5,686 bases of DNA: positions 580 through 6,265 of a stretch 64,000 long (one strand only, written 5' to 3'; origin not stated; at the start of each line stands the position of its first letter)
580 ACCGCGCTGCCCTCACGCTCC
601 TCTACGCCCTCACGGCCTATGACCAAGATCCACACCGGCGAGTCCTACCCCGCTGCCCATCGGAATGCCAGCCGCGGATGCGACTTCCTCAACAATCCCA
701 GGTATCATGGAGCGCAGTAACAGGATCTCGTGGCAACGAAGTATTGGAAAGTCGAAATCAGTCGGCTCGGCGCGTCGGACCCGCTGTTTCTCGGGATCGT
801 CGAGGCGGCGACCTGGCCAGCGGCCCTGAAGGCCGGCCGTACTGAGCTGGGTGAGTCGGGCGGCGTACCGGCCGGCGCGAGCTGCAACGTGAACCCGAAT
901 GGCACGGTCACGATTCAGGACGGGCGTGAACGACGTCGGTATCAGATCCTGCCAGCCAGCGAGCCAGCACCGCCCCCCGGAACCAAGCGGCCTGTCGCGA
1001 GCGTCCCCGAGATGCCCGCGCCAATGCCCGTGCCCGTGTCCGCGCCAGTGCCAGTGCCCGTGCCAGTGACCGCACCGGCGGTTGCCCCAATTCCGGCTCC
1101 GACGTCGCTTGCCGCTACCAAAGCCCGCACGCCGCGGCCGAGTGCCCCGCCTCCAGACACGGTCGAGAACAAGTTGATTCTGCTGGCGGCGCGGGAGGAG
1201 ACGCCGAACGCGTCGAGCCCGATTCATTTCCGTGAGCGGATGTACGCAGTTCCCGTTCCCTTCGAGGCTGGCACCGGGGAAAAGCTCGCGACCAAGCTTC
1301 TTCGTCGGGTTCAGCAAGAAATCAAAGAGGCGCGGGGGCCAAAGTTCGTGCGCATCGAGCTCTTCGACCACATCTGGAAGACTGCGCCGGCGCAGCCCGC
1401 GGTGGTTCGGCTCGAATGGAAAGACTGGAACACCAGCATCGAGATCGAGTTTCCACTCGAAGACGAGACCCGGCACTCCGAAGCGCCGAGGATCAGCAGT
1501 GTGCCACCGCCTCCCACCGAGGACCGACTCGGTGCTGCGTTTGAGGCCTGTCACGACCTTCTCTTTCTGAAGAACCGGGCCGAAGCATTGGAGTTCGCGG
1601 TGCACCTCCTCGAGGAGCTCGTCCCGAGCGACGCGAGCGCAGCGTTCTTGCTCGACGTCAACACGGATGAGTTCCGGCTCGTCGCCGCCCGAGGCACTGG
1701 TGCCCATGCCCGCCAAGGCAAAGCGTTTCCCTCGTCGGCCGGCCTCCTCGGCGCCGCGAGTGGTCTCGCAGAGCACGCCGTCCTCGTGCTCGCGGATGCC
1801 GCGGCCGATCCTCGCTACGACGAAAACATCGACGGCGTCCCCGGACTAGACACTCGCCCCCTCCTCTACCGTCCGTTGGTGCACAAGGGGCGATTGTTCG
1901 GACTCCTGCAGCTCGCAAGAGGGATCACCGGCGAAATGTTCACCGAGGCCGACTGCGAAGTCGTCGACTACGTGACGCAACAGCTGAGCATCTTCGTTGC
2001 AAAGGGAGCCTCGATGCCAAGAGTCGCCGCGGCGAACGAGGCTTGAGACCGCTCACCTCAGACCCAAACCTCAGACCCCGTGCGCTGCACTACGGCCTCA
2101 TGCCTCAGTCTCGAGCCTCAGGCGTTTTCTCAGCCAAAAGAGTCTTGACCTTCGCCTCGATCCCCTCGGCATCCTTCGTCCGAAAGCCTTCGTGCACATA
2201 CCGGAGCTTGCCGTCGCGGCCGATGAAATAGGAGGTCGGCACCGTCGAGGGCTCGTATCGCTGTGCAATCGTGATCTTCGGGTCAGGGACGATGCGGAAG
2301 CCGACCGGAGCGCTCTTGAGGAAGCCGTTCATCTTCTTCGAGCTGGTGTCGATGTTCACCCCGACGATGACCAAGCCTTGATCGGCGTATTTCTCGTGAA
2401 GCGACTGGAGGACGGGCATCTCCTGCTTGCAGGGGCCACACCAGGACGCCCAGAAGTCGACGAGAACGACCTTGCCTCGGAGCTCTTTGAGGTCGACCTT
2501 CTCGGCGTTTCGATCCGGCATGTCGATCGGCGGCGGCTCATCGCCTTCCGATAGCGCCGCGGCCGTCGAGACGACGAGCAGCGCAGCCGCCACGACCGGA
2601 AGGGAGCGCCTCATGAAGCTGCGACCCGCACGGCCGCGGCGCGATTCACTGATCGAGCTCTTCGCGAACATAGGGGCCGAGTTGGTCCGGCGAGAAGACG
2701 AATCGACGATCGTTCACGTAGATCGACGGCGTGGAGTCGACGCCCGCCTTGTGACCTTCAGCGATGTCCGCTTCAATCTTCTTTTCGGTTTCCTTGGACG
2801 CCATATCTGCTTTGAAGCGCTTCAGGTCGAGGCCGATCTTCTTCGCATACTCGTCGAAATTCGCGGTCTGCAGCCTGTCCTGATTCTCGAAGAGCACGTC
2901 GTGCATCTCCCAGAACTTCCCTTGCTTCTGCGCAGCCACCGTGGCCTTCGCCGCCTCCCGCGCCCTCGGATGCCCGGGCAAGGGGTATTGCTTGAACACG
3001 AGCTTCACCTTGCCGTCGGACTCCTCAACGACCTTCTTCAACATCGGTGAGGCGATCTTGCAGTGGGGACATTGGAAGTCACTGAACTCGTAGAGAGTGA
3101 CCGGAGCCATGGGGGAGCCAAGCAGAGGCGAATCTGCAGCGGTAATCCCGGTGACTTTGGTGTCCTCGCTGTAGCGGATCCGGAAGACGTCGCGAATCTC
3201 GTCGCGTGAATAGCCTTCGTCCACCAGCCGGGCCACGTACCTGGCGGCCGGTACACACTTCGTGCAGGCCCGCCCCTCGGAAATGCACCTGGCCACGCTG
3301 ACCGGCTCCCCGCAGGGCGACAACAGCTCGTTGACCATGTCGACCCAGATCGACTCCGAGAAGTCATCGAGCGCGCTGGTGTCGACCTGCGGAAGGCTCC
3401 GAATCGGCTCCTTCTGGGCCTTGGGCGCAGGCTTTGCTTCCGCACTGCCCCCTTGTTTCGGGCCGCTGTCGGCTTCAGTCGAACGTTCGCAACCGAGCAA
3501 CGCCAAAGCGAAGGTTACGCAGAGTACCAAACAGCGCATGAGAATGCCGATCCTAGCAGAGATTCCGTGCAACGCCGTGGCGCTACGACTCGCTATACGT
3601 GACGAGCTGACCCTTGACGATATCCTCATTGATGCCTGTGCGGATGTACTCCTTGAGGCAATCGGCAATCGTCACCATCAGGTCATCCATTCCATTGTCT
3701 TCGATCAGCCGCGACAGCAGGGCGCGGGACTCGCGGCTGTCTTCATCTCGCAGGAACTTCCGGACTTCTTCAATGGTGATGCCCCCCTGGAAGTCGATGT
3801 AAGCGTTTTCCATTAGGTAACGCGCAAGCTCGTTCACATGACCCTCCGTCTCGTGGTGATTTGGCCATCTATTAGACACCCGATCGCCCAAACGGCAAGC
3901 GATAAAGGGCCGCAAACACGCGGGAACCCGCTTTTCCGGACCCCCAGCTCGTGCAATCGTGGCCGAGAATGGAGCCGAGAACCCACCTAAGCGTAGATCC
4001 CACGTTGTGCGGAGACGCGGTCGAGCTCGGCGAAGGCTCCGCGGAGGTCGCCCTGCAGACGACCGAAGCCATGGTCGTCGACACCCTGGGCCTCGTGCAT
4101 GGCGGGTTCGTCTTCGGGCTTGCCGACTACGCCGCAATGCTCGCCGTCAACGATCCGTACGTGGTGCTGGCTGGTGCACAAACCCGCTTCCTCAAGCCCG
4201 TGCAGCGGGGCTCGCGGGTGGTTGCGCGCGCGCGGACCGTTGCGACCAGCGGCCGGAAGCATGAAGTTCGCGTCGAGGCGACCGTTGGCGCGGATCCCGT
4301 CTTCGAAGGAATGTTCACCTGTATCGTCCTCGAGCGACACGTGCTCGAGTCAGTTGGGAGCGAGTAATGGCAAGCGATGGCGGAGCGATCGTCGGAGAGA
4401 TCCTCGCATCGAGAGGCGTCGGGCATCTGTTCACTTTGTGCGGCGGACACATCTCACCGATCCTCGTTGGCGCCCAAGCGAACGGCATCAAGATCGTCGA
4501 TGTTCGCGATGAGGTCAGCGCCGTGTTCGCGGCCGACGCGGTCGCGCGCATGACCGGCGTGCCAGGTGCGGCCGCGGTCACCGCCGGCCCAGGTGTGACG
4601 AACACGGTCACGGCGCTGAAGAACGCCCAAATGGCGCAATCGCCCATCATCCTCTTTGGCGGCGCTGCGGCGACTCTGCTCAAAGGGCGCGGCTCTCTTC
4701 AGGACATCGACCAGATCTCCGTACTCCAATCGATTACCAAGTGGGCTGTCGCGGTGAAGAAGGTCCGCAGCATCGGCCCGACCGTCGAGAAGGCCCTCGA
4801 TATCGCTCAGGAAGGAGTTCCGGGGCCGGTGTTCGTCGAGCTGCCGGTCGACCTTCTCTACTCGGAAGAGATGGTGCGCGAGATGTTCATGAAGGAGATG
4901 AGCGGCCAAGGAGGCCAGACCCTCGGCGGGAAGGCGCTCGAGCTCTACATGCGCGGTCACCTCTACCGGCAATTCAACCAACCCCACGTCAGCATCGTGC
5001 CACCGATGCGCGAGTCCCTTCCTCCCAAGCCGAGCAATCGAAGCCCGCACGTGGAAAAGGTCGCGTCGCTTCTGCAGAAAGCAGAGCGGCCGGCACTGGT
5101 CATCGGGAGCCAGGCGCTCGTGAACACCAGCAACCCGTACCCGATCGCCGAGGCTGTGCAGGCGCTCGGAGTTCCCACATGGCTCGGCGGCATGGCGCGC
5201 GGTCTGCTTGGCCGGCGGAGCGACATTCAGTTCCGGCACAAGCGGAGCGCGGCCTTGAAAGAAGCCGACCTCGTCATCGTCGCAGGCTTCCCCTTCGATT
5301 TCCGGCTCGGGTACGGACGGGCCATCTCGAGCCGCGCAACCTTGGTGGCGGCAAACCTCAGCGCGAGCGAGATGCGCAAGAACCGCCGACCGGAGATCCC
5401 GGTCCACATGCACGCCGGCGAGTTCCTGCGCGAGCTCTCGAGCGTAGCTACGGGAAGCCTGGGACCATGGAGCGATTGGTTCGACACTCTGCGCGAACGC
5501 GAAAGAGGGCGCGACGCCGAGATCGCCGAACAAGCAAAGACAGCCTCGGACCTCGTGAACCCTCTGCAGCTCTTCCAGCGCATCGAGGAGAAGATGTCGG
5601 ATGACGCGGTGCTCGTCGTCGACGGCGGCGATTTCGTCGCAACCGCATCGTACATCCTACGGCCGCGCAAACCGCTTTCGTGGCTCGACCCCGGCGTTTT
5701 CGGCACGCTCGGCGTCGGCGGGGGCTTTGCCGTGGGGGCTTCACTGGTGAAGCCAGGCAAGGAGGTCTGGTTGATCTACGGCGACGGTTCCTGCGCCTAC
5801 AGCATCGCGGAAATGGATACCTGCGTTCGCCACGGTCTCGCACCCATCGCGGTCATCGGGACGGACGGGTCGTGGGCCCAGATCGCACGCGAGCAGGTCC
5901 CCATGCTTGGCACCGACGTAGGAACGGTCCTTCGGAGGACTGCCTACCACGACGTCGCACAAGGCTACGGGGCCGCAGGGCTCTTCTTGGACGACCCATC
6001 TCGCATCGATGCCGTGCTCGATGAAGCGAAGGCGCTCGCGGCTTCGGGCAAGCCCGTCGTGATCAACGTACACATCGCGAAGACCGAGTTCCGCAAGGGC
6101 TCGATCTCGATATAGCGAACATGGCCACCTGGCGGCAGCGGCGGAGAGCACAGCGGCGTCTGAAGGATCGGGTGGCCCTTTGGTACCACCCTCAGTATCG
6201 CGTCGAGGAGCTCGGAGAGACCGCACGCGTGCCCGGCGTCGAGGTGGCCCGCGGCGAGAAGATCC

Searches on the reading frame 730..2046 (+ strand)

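Call 66: search_protein_families(library=pfam, proteins=[window:730-2046:+], max_evalue=0.00001)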
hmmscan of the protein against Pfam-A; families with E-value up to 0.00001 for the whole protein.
window:730-2046:+ (438 aa): 3 families
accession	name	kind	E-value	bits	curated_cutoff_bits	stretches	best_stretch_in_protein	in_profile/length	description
PF13185.12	GAF_2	-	4.7e-09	37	28.6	1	284-423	5-135/136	GAF domain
PF01590.32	GAF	-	2.1e-08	35.2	22.4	1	284-421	3-131/133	GAF domain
PF13492.12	GAF_3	-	9.6e-07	29.7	27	1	285-423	4-127/129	GAF domain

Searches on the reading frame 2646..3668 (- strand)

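Call 66: search_protein_families(library=pfam, proteins=[window:2646-3668:-], max_evalue=0.00001)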
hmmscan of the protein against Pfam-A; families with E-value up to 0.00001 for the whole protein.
window:2646-3668:- (340 aa): 3 families
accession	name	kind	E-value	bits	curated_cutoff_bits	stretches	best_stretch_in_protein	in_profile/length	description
PF13462.12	Thioredoxin_4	-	2.6e-29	103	23.2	1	179-324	4-151/165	Thioredoxin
PF01323.26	DSBA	-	2.2e-20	73.7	25.6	1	191-326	1-182/191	DSBA-like thioredoxin domain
PF13743.12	Thioredoxin_5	-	2.9e-07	30.8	27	1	254-320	98-165/186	Thioredoxin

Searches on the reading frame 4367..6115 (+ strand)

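Call 65: search_protein_families(library=pfam, proteins=[window:4367-6115:+], max_evalue=0.00001)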
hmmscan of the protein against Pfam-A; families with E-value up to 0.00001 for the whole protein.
window:4367-6115:+ (582 aa): 3 families
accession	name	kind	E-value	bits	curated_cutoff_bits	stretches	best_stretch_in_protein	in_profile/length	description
PF02776.23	TPP_enzyme_N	-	3.2e-30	104.8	26.8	1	5-118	3-118/119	Thiamine pyrophosphate enzyme, N-terminal TPP binding domain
PF02775.26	TPP_enzyme_C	-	8.6e-27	94.2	21.9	1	419-568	1-151/151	Thiamine pyrophosphate enzyme, C-terminal TPP binding domain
PF00205.28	TPP_enzyme_M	-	3.1e-15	56.5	30.4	1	229-357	1-137/137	Thiamine pyrophosphate enzyme, central domain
